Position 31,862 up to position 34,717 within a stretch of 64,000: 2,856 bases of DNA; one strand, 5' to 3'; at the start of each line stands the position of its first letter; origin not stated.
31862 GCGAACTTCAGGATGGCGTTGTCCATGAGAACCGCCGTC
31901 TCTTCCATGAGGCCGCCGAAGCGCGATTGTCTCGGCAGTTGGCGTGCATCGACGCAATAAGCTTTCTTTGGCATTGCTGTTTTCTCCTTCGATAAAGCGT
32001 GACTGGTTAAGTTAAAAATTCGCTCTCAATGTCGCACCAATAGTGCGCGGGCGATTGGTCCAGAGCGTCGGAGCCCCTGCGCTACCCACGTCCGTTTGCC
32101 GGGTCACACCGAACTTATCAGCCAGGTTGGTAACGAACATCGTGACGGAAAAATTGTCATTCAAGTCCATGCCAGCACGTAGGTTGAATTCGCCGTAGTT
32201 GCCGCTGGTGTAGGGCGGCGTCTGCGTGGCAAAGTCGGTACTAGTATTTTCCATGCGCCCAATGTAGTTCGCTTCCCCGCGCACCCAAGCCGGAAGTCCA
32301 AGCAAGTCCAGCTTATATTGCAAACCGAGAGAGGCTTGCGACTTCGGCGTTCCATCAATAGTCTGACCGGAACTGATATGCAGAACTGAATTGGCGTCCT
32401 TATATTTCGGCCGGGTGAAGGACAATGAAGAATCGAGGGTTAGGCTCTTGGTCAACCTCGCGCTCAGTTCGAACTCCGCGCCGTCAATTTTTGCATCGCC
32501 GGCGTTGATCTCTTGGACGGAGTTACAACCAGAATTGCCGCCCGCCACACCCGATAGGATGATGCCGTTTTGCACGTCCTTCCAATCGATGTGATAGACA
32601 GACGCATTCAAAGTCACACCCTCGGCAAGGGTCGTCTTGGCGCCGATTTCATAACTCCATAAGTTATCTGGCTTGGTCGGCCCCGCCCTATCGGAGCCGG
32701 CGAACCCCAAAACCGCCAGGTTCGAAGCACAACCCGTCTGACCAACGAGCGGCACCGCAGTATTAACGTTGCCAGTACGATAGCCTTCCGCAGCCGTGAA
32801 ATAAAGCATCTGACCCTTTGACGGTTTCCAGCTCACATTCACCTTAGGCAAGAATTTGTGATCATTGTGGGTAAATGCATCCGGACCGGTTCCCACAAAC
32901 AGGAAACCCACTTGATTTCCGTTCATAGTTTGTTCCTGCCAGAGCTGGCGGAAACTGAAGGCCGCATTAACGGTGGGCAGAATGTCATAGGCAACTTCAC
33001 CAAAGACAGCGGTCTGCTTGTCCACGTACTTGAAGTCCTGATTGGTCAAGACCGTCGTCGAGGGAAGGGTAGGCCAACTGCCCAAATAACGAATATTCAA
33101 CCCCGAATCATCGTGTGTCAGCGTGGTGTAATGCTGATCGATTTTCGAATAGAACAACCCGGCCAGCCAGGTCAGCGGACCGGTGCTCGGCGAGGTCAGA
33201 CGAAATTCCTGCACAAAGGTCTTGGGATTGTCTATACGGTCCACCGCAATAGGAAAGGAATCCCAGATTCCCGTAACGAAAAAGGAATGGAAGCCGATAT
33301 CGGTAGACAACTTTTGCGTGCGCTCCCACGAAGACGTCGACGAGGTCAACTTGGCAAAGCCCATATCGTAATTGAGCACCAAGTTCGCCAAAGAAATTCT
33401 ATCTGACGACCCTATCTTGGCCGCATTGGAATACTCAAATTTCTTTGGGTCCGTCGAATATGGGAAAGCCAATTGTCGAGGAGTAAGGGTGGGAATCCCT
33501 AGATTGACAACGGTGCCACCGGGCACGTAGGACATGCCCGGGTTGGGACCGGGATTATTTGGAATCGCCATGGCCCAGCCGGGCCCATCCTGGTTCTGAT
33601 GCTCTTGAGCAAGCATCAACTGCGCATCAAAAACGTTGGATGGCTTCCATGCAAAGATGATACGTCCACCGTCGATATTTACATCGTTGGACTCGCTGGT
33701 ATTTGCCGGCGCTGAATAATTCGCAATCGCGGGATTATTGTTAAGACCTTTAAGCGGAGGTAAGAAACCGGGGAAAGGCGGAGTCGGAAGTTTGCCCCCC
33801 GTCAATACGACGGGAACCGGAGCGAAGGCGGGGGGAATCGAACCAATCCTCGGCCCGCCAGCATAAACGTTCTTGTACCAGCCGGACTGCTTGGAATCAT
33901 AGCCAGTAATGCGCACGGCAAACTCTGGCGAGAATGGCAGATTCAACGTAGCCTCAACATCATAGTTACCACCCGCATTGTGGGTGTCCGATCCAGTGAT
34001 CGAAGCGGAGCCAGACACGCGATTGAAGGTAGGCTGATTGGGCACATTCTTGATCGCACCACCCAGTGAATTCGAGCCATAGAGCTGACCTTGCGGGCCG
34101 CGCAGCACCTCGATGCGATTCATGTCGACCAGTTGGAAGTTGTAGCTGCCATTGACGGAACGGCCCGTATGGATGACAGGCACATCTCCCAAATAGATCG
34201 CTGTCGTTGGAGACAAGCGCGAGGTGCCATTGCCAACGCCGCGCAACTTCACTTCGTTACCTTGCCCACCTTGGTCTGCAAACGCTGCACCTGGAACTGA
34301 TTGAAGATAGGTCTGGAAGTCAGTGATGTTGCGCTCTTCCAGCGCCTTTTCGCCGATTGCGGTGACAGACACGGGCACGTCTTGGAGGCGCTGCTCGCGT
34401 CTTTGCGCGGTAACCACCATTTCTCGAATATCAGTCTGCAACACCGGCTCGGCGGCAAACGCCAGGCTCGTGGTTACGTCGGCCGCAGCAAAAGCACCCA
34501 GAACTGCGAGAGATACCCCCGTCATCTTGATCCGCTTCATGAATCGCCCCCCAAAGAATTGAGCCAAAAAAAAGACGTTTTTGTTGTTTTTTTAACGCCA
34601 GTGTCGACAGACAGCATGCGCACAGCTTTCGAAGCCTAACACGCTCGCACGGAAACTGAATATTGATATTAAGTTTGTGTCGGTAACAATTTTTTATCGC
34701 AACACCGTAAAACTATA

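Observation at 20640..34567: Composite uptake/processing locus that does not map to a pathway I recognise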

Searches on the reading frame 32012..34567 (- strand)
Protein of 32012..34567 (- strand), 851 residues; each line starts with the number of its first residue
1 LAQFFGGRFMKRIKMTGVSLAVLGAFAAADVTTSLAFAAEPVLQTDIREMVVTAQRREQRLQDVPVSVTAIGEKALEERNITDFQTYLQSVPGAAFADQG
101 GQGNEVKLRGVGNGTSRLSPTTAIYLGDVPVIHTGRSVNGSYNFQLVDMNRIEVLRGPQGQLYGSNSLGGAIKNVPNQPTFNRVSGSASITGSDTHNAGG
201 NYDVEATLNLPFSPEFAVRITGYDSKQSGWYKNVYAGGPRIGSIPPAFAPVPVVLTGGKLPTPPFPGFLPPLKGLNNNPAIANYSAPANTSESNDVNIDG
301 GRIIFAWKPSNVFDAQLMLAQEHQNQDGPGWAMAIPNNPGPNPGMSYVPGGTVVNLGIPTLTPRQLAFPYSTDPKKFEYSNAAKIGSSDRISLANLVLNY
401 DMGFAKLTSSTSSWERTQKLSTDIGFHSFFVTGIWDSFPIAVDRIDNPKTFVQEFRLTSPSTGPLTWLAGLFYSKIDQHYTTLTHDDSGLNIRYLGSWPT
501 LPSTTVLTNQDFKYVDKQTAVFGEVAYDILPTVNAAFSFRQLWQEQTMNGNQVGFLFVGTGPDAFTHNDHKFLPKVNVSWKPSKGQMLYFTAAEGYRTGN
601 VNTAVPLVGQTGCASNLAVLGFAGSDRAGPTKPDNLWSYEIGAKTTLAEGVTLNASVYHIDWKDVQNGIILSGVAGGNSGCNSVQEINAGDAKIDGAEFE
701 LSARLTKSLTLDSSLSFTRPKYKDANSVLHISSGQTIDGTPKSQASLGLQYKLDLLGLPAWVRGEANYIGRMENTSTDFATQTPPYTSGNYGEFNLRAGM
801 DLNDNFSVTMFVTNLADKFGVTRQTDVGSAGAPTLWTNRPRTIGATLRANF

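Call 3: search_protein_families(library=pfam, proteins=[window:32012-34567:-], max_evalue=0.001)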
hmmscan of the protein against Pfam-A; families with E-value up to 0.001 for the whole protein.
window:32012-34567:- (851 aa): 2 families
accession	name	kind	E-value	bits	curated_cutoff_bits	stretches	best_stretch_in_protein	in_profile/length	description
PF00593.30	TonB_dep_Rec_b-barrel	-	7.5e-34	118.8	27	1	377-815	49-436/436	TonB dependent receptor-like, beta-barrel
PF07715.20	Plug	-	2.5e-18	67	23.9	1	61-171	2-107/107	TonB-dependent Receptor Plug Domain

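Call 4: search_protein_families(library=ncbifam, proteins=[window:32012-34567:-], max_evalue=0.001)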
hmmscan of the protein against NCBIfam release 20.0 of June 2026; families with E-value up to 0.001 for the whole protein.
window:32012-34567:- (851 aa): 26 families (the best 25 are shown)
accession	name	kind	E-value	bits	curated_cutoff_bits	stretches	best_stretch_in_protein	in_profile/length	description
TIGR01783.1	TonB-siderophor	subfamily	1.9e-43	149.1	223.5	2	566-851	402-649/649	TonB-dependent siderophore receptor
NF010010.0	PRK13483.1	equivalog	3.9e-25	87.9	927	2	26-174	13-160/660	ligand-gated channel protein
TIGR01785.1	TonB-hemin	subfamily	3.7e-22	78.5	316.85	2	49-173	3-125/677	TonB-dependent heme/hemoglobin receptor family protein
NF010038.0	PRK13513.1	equivalog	7.1e-21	74.4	942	2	28-178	16-166/659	ligand-gated channel protein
TIGR01779.1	TonB-B12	equivalog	2.3e-15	56.2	599.7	1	23-195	7-172/614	TonB-dependent vitamin B12 receptor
NF007478.2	PRK10064.1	equivalog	3.8e-14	51.9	745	1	32-175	13-156/663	catecholate siderophore receptor CirA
TIGR01786.1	TonB-hemlactrns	subfamily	1.1e-13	50.5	323.75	2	564-851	430-719/719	TonB-dependent hemoglobin/transferrin/lactoferrin family receptor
NF007349.0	PRK09840.1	equivalog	1.3e-13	49.8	686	2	599-819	529-732/760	catecholate siderophore receptor Fiu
NF050067.1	TonBEntbctnRecCfrA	equivalog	3.9e-13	48.6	1200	1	45-174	24-155/698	TonB-dependent ferric enterobactin receptor CfrA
NF010012.0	PRK13486.1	equivalog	4.4e-13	48.5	924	1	30-176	9-157/696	TonB-dependent receptor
NF010011.0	PRK13484.1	equivalog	8.4e-13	47.4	1197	1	44-193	27-175/682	IreA family TonB-dependent siderophore receptor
NF041535.1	TonB_rec_PqqU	equivalog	1.9e-10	39.7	1200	1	558-789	408-614/676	TonB-dependent receptor PqqU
NF047944.1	FoxamRcptFoxA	equivalog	5.9e-10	38.1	1300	1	22-224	9-207/697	ferrioxamine B receptor FoxA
NF049944.1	TonB_dep_PUIUD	equivalog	6.8e-10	37.9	850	1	518-818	393-663/686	TonB-dependent receptor, PUIUD motif-type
NF049960.1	siderphRecptFauA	equivalog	8.1e-10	37.8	900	1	637-849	528-725/727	TonB-dependent alcaligin siderophore receptor FauA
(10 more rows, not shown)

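Call 83: search_solved_structures(query=window:32012-34540:-, max_evalue=0.00001)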
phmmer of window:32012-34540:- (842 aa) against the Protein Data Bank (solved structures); distinct sequences matched with E-value up to 0.00001: 12.
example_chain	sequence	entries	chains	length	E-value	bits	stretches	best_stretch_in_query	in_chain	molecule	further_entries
2hdf_A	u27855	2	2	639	9.7e-13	50.4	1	37-182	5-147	Colicin I receptor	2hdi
9nn6_A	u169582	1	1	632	3.6e-12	48.5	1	41-182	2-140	Colicin I receptor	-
5fp2_A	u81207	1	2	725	2.7e-10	42.4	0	30-209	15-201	FERRIC ENTEROBACTIN RECEPTOR PIRA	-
4epa_A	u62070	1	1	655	3e-10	42.2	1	35-172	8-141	Pesticin receptor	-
9rvq_A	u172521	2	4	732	1.1e-08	37.1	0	44-167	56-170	TonB-dependent receptor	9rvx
8the_A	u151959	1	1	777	2.3e-07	32.6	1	41-167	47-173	Heme/hemoglobin uptake outer membrane receptor PhuR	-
3qlb_A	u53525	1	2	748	1.3e-06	30.1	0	136-216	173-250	Enantio-pyochelin receptor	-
3rgm_A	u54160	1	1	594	3.8e-06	28.6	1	40-197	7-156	Vitamin B12 transporter BtuB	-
1nqf_A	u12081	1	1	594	4.3e-06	28.5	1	40-197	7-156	Vitamin B12 receptor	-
1nqe_A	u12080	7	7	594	4.3e-06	28.4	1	40-197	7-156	Vitamin B12 receptor | Vitamin B12 transporter btuB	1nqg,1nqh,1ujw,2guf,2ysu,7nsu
3rgn_A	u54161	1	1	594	4.3e-06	28.4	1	40-197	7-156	Vitamin B12 transporter BtuB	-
2gsk_A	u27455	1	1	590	6.7e-06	27.8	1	41-197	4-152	Vitamin B12 transporter btuB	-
